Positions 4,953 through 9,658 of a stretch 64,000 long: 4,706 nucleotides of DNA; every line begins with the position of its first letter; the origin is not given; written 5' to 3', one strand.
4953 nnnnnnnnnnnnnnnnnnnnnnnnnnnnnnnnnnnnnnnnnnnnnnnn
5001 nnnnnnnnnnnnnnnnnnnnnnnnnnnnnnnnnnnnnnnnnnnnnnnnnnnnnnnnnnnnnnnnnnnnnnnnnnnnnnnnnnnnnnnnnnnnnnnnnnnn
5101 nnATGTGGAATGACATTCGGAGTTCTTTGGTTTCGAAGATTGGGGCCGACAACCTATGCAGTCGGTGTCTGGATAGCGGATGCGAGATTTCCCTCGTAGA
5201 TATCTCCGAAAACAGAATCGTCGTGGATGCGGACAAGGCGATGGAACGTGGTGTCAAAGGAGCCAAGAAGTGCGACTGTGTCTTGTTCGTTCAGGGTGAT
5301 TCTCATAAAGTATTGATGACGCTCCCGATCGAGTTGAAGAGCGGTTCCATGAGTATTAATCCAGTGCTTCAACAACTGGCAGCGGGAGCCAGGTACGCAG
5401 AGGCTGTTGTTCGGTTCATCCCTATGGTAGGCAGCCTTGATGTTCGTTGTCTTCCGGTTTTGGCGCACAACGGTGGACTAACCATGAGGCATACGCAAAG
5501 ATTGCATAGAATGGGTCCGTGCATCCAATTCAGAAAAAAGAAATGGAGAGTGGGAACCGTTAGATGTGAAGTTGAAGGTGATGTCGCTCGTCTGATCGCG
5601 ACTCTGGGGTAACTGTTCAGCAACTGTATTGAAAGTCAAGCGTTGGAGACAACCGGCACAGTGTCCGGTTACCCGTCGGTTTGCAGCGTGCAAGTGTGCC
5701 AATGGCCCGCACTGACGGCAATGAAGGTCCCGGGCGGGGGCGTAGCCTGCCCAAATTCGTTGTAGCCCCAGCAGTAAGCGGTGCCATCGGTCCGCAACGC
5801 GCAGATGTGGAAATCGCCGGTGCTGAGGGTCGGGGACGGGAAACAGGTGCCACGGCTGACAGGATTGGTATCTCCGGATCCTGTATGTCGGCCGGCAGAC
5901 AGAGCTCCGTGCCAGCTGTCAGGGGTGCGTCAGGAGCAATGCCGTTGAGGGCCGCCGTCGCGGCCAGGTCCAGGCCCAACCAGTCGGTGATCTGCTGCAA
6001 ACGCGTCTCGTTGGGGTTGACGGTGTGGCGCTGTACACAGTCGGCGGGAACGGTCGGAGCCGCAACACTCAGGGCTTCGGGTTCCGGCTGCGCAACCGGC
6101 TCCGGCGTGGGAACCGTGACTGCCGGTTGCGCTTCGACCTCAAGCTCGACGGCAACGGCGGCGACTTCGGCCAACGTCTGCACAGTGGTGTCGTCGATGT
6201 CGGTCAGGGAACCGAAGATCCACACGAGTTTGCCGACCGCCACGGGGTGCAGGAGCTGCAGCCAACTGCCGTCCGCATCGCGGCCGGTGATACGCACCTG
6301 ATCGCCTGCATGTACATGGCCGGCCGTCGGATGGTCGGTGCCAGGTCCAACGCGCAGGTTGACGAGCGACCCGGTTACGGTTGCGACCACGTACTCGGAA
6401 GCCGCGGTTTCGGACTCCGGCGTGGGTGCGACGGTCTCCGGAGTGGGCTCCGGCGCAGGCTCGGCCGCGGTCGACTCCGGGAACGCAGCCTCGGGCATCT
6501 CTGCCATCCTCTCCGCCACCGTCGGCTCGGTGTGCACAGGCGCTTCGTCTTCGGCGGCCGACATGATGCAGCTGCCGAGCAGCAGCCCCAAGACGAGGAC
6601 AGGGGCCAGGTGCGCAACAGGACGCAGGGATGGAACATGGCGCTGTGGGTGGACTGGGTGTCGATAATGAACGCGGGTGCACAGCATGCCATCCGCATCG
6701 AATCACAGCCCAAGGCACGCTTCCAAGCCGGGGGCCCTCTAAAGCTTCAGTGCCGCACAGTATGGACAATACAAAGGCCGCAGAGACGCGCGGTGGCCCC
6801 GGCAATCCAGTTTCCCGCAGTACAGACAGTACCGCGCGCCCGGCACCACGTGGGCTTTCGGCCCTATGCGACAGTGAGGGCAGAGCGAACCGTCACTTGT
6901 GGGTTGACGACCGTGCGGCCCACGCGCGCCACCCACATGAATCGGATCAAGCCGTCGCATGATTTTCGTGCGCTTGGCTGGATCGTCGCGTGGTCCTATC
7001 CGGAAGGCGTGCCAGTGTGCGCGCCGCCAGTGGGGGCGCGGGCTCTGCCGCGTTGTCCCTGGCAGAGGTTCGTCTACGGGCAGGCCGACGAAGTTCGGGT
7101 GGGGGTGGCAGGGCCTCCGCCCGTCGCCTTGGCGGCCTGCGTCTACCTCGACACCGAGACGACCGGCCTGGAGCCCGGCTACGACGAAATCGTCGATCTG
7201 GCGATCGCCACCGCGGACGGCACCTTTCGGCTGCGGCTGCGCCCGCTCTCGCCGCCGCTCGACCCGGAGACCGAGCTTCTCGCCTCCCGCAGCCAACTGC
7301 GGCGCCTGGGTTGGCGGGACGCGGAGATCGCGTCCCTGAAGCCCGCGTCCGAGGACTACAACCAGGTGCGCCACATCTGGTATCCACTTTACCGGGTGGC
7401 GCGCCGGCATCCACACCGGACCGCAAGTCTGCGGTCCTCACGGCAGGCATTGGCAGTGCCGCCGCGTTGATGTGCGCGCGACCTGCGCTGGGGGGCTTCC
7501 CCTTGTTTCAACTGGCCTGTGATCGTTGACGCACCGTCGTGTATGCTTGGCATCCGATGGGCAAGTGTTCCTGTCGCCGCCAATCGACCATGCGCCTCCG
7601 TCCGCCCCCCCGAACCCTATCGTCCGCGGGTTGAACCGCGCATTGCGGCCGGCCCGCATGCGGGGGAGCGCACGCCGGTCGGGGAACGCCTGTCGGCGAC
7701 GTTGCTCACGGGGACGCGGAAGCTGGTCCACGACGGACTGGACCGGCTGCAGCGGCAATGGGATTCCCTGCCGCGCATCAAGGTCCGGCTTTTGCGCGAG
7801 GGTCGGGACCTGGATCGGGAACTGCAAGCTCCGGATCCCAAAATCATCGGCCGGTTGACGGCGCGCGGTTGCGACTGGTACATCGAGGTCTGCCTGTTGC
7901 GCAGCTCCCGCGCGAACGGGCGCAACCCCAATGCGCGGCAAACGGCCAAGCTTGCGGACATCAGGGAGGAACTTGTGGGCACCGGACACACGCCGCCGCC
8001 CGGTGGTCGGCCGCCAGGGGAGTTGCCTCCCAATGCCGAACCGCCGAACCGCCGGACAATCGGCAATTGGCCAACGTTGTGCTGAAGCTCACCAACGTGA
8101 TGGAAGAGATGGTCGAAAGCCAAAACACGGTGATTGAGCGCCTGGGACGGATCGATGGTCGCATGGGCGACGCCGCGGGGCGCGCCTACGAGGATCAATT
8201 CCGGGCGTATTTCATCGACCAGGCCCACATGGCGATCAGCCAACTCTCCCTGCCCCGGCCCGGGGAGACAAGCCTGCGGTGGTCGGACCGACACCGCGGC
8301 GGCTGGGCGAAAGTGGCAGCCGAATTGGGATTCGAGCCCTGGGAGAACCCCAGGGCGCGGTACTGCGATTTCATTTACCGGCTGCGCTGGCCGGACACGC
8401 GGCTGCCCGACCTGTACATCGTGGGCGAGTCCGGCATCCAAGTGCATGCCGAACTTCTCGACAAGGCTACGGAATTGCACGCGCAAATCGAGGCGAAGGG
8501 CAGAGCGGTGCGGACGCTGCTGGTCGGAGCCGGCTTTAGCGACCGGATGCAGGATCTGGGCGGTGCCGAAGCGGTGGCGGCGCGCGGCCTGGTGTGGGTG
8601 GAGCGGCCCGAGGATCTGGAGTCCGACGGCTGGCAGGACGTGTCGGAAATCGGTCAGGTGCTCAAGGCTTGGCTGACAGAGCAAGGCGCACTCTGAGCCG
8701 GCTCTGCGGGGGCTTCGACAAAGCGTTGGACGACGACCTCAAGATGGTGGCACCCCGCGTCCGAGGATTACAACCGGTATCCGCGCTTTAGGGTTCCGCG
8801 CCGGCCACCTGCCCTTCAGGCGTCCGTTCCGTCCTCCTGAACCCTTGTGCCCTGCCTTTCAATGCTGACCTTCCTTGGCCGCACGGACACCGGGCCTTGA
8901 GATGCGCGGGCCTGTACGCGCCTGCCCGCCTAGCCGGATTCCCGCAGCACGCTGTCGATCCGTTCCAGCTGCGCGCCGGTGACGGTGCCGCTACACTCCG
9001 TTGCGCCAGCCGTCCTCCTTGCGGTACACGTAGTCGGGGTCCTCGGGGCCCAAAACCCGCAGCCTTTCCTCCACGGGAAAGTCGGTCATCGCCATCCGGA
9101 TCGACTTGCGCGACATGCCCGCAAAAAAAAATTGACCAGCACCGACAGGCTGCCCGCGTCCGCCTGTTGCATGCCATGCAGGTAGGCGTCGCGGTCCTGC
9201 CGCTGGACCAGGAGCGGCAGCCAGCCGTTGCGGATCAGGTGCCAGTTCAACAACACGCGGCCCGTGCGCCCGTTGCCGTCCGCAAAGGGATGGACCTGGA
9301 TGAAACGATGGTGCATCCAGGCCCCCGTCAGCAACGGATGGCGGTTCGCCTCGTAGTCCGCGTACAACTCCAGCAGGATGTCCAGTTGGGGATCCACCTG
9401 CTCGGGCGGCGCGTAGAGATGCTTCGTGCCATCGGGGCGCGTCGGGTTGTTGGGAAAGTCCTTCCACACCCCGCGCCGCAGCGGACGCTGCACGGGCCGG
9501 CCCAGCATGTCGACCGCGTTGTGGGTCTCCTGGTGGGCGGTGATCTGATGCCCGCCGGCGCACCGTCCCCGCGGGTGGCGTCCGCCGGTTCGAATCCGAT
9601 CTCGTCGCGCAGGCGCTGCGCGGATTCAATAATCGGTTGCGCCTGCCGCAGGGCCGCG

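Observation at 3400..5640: Low-GC two-gene island: ABC/AAA_21-type ATPase translationally coupled to a small PD-(D/E)XK-like protein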

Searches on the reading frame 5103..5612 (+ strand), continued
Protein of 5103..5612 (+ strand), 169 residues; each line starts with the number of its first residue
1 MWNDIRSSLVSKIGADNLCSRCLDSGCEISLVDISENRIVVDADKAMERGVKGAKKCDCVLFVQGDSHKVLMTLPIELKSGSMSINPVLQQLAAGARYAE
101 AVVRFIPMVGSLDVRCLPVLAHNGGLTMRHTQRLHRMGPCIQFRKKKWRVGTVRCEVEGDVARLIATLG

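Call 91: search_protein_families(library=padloc, proteins=[L006:232-1797:+, L006:1797-2282:+, L008:2440-4005:+, L008:3998-4507:+, L009:2449-4005:+, L009:3998-4474:+, L010:2410-4005:+, L010:3998-4507:+, L013:2424-3998:+, L013:3995-4471:+], max_evalue=0.001)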
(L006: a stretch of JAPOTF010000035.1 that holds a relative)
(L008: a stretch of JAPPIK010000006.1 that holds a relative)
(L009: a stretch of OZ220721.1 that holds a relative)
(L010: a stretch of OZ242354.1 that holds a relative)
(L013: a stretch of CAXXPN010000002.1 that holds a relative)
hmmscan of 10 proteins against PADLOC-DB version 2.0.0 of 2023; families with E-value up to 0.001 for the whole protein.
L006:232-1797:+ (521 aa): 55 families (the best 25 are shown)
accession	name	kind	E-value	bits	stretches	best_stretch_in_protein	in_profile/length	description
PDLC04033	PD-T4-4_A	-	7.6e-34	115.7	2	339-509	278-453/460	-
PDLC04664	PDC-M47A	-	1e-28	98.5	2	348-472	284-410/461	-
PDLC04032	PD-T4-4_A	-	6.4e-24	82.7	2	372-514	333-469/474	-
PDLC03878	NsnB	-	5.8e-21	73.6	1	21-490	4-323/345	-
PDLC02979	AriA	-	2.5e-19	68.3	2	371-429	306-372/373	-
PDLC04214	HEC-02A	-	4.2e-13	47.3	2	316-433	174-285/338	-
PDLC04710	PDC-M56A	-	2.7e-12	44.4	1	389-434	244-289/382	-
PDLC02358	Old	-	1.3e-11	42.1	1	388-431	287-330/578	Old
PDLC04213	HEC-02A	-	6.7e-11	40.3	1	380-433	226-279/337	-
PDLC02980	AriA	-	6.9e-11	40.7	1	330-427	220-300/304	-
PDLC00067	GajA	-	6.9e-10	36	1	389-430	308-346/604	AAA ATPase domain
PDLC04562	PDC-M29A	-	1.3e-09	35.8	1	390-448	276-336/410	-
PDLC00094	GajA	-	4.3e-09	33.4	1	389-462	304-373/569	AAA ATPase domain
PDLC00096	GajA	-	1.6e-08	31.8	1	387-429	290-336/630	AAA ATPase domain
PDLC04175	HEC-01A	-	4.4e-08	30.5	0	385-431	268-313/363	-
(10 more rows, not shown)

L006:1797-2282:+ (161 aa): 1 family
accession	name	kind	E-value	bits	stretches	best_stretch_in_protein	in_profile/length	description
PDLC04668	PDC-M47B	-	5.1e-06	24.3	1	24-98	36-117/186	-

L008:2440-4005:+ (521 aa): 86 families (the best 25 are shown)
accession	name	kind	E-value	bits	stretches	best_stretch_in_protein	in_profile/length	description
PDLC04033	PD-T4-4_A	-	2.3e-37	127.3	2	343-493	287-442/460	-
PDLC04664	PDC-M47A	-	2.5e-29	100.6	2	325-432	271-373/461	-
PDLC03878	NsnB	-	8.3e-28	96.1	1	139-480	61-318/345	-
PDLC04032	PD-T4-4_A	-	2.1e-27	94.2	2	370-441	336-407/474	-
PDLC02979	AriA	-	2.4e-25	88.1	2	313-424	254-372/373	-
PDLC02980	AriA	-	6.1e-16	57.2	1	302-422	197-300/304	-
PDLC04710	PDC-M56A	-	2.7e-14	51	2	382-427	242-287/382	-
PDLC02358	Old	-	5.1e-13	46.7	1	381-426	285-330/578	Old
PDLC04707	PDC-M55A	-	6.3e-13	46.5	1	288-438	208-362/421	-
PDLC04214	HEC-02A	-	1.1e-12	45.9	1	297-436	160-293/338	-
PDLC04178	HEC-01A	-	9.3e-12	42.7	2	372-426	279-332/399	-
PDLC04562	PDC-M29A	-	3.4e-11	41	2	385-449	276-342/410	-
PDLC04213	HEC-02A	-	3.5e-11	41.2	1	297-429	155-280/337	-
PDLC00096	GajA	-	6.9e-11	39.6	1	382-424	290-336/630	AAA ATPase domain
PDLC00067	GajA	-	7.1e-11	39.3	1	383-424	307-345/604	AAA ATPase domain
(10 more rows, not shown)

L008:3998-4507:+ (169 aa): 2 families
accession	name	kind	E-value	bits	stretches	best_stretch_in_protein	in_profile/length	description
PDLC04668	PDC-M47B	-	1.6e-05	22.7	1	41-98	61-116/186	-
PDLC04665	PDC-M47B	-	0.0001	20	1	49-96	71-116/202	-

L009:2449-4005:+ (518 aa): 94 families (the best 25 are shown)
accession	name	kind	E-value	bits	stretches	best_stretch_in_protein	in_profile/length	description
PDLC04033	PD-T4-4_A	-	1.8e-32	111.1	2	346-470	287-414/460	-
PDLC04664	PDC-M47A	-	1.9e-25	87.8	2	346-435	284-373/461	-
PDLC02979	AriA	-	4e-25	87.4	2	341-427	290-372/373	-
PDLC03878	NsnB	-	6.3e-23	80.1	1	16-432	4-285/345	-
PDLC04032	PD-T4-4_A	-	1.4e-21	75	2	352-470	315-433/474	-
PDLC04214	HEC-02A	-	1.5e-15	55.4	2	298-431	158-285/338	-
PDLC02980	AriA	-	2.1e-15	55.5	1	311-426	188-301/304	-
PDLC04710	PDC-M56A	-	5.8e-15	53.2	2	386-429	243-286/382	-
PDLC04178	HEC-01A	-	6.6e-15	53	2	383-429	287-332/399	-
PDLC04179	HEC-01A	-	3.8e-14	50.7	2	377-429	353-406/459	-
PDLC02358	Old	-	4.1e-14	50.3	2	385-429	286-330/578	Old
PDLC04707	PDC-M55A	-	2e-13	48.1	1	302-429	219-350/421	-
PDLC04213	HEC-02A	-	6.8e-13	46.9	1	294-432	149-280/337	-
PDLC00070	GajA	-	1.4e-12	45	1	383-425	290-334/596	AAA ATPase domain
PDLC02981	AriAB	-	7.7e-12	42.7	1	352-430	299-379/694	-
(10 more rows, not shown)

L009:3998-4474:+ (158 aa): 2 families
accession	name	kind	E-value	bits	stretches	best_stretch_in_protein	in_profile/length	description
PDLC04669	PDC-M47B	-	0.00044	17.8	1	27-134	40-148/183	-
PDLC04668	PDC-M47B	-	0.0005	17.8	1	23-95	35-113/186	-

L010:2410-4005:+ (531 aa): 80 families (the best 25 are shown)
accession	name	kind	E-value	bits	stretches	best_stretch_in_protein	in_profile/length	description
PDLC04033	PD-T4-4_A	-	8e-37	125.5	2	353-443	287-378/460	-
PDLC04664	PDC-M47A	-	6.8e-28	95.8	1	353-442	284-373/461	-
PDLC04032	PD-T4-4_A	-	3e-26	90.4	2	371-450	327-406/474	-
PDLC03878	NsnB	-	1.1e-23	82.6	1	151-449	62-295/345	-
PDLC02979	AriA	-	7.3e-22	76.7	2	344-434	290-372/373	-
PDLC02980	AriA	-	1.8e-15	55.7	1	40-432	1-300/304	-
PDLC04710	PDC-M56A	-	5.8e-13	46.6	1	390-438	240-288/382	-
PDLC04214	HEC-02A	-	2.2e-12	44.9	1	382-448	229-295/338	-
PDLC02358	Old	-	6.4e-12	43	1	391-436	285-330/578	Old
PDLC00096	GajA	-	4e-11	40.3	1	379-434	276-336/630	AAA ATPase domain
PDLC00067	GajA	-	1.5e-10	38.2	1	393-434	307-345/604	AAA ATPase domain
PDLC04178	HEC-01A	-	2.7e-10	37.9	1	382-436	279-332/399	-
PDLC04707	PDC-M55A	-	2.8e-10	37.7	1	325-448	235-362/421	-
PDLC04213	HEC-02A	-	3.9e-10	37.8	1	386-439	227-280/337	-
PDLC00099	GajA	-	4.4e-10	37.2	1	380-434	288-343/626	AAA ATPase domain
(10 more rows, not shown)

L010:3998-4507:+ (169 aa): 2 families
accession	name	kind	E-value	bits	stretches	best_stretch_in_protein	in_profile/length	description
PDLC04668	PDC-M47B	-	2.1e-05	22.3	1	41-98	61-116/186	-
PDLC04665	PDC-M47B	-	0.0001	20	1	50-95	72-115/202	-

L013:2424-3998:+ (524 aa): 63 families (the best 25 are shown)
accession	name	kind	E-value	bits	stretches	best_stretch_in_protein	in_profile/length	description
PDLC04033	PD-T4-4_A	-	3.4e-38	130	2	348-509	287-453/460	-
PDLC04664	PDC-M47A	-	1.9e-29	100.9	2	332-447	273-383/461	-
PDLC04032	PD-T4-4_A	-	6.6e-26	89.3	2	359-438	320-399/474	-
PDLC02979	AriA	-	7.5e-23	79.9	2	356-429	291-372/373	-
PDLC03878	NsnB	-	1.8e-21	75.3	1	378-458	233-292/345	-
PDLC04710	PDC-M56A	-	8.2e-14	49.4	2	389-433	244-288/382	-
PDLC04214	HEC-02A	-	4.1e-13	47.3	2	332-442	189-294/338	-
PDLC02980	AriA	-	1e-12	46.7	1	319-427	220-300/304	-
PDLC02358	Old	-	1.3e-12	45.3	1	388-431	287-330/578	Old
PDLC00067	GajA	-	7.5e-11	39.2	1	389-429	308-345/604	AAA ATPase domain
PDLC04178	HEC-01A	-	1.4e-10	38.8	2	384-430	286-331/399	-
PDLC04707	PDC-M55A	-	1.7e-10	38.5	1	389-432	307-351/421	-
PDLC00094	GajA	-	2.8e-10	37.3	1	389-463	304-374/569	AAA ATPase domain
PDLC04179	HEC-01A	-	1.2e-09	35.8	1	376-431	350-406/459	-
PDLC04213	HEC-02A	-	1.6e-09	35.8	1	384-438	230-284/337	-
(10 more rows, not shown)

L013:3995-4471:+ (158 aa): 3 families
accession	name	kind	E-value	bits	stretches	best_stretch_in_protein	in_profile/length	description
PDLC04668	PDC-M47B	-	9.9e-07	26.6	1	23-95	35-114/186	-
PDLC04665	PDC-M47B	-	8.2e-05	20.3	1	29-93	45-114/202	-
PDLC04037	PD-T4-4_B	-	0.00056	17.7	0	52-150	78-180/190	-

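Call 95: find_encoding_contigs(protein=P0305, flank=4000, max_places=1)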
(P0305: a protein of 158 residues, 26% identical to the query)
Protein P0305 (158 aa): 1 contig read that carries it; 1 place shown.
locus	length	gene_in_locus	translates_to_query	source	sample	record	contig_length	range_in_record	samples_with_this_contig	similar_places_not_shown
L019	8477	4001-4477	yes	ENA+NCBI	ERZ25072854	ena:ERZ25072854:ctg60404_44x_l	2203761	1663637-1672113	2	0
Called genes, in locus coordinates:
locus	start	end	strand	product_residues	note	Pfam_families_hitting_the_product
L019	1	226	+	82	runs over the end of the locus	PF09957:VapB_antitoxin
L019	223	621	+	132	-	PF01850:PIN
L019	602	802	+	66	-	PF10049:DUF2283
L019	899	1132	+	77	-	-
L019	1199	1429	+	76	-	PF04255:DUF433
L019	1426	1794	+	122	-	PF18480:DUF5615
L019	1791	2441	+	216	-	PF02481:DNA_processg_A (weak)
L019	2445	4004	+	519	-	PF13175:AAA_15, PF13304:AAA_21, PF13175:AAA_15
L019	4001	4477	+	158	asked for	-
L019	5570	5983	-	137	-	PF05598:DUF772 (weak)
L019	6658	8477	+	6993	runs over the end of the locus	PF05935:Arylsulfotrans, PF14269:Arylsulfotran_2, PF05935:Arylsulfotrans, PF05935:Arylsulfotrans, PF14269:Arylsulfotran_2, PF05935:Arylsulfotrans, PF14269:Arylsulfotran_2, PF05935:Arylsulfotrans, +20 more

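Call 96: find_encoding_contigs(protein=P0287, flank=4000, max_places=1)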
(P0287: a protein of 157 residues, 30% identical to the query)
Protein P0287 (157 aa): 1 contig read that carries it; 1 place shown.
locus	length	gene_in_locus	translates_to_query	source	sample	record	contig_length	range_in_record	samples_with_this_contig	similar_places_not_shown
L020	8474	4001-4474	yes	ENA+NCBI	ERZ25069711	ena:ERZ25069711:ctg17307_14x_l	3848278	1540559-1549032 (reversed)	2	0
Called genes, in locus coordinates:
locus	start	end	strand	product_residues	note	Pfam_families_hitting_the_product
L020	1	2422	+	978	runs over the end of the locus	PF06634:DUF1156, PF01170:UPF0020 (faint), PF01555:N6_N4_Mtase (weak)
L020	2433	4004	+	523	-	PF13304:AAA_21, PF13175:AAA_15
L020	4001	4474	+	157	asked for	-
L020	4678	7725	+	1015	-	PF00176:SNF2-rel_dom, PF04851:ResIII, PF00271:Helicase_C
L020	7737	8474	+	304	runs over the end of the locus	PF18144:SMODS, PF21654:DncV-like_NTFase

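Call 97: find_encoding_contigs(protein=P0369, flank=4000, max_places=1)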
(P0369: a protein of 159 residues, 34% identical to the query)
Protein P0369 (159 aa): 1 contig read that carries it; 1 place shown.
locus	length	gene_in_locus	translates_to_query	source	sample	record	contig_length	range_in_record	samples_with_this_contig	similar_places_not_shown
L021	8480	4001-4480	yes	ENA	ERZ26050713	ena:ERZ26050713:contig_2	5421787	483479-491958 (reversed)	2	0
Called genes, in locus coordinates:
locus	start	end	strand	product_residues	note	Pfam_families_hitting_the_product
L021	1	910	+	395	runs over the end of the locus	PF02653:BPD_transp_2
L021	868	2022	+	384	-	PF02653:BPD_transp_2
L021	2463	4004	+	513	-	PF11398:DUF2813 (faint), PF13175:AAA_15 (weak), PF13304:AAA_21, PF13175:AAA_15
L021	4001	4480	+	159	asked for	-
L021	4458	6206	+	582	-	PF03235:GmrSD_N, PF07510:GmrSD_C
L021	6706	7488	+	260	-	-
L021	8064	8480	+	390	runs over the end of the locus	PF04326:SLFN_AlbA_2, PF13749:HATPase_c_4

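Call 98: find_encoding_contigs(protein=P0353, flank=4000, max_places=1)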
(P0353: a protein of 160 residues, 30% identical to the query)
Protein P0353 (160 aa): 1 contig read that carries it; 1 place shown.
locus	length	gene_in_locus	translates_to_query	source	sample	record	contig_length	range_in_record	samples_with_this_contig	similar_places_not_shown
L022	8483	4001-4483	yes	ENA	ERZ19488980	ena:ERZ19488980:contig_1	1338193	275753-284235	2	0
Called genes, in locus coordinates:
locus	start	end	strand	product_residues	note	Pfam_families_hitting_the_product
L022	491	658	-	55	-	-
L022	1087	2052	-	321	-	-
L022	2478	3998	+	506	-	PF11398:DUF2813 (faint), PF13175:AAA_15, PF13304:AAA_21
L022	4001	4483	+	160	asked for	-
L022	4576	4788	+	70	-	-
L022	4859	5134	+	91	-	-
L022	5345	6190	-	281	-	PF01609:DDE_Tnp_1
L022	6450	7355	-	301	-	PF13276:HTH_21, PF00665:rve, PF13683:rve_3, PF13333:rve_2 (weak)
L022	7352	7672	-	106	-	PF01527:HTH_Tnp_1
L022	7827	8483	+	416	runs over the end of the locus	PF00872:Transposase_mut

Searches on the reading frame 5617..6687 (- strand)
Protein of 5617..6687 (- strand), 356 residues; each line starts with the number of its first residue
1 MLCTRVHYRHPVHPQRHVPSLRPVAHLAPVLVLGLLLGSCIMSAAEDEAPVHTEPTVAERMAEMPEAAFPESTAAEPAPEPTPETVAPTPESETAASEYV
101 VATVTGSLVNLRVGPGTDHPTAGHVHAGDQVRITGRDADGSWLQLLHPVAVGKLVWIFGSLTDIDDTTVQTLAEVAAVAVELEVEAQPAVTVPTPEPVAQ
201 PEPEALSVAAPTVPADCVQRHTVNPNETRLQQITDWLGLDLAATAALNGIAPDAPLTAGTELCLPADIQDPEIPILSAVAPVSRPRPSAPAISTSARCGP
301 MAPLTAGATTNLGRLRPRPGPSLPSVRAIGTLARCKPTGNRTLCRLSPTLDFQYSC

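Call 73: search_protein_families(library=pfam, proteins=[window:5617-6687:-], max_evalue=0.001)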
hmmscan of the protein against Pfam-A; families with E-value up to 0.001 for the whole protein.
window:5617-6687:- (356 aa): 1 family
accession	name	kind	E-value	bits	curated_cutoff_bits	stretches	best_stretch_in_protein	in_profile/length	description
PF08239.17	SH3_3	-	4.9e-06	27.1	27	1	109-148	3-39/54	Bacterial SH3 domain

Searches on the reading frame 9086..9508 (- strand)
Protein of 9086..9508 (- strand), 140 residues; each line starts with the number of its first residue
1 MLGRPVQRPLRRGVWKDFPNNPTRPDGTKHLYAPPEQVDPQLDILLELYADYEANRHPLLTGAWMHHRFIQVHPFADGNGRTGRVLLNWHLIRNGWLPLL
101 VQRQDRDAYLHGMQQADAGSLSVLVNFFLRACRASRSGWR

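Call 73: search_protein_families(library=pfam, proteins=[window:9086-9508:-], max_evalue=0.001)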
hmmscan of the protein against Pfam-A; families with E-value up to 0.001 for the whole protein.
window:9086-9508:- (140 aa): 1 family
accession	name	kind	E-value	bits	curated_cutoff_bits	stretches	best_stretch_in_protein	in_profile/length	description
PF02661.23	Fic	-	1.8e-16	61.2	24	1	20-91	28-93/93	Fic/DOC family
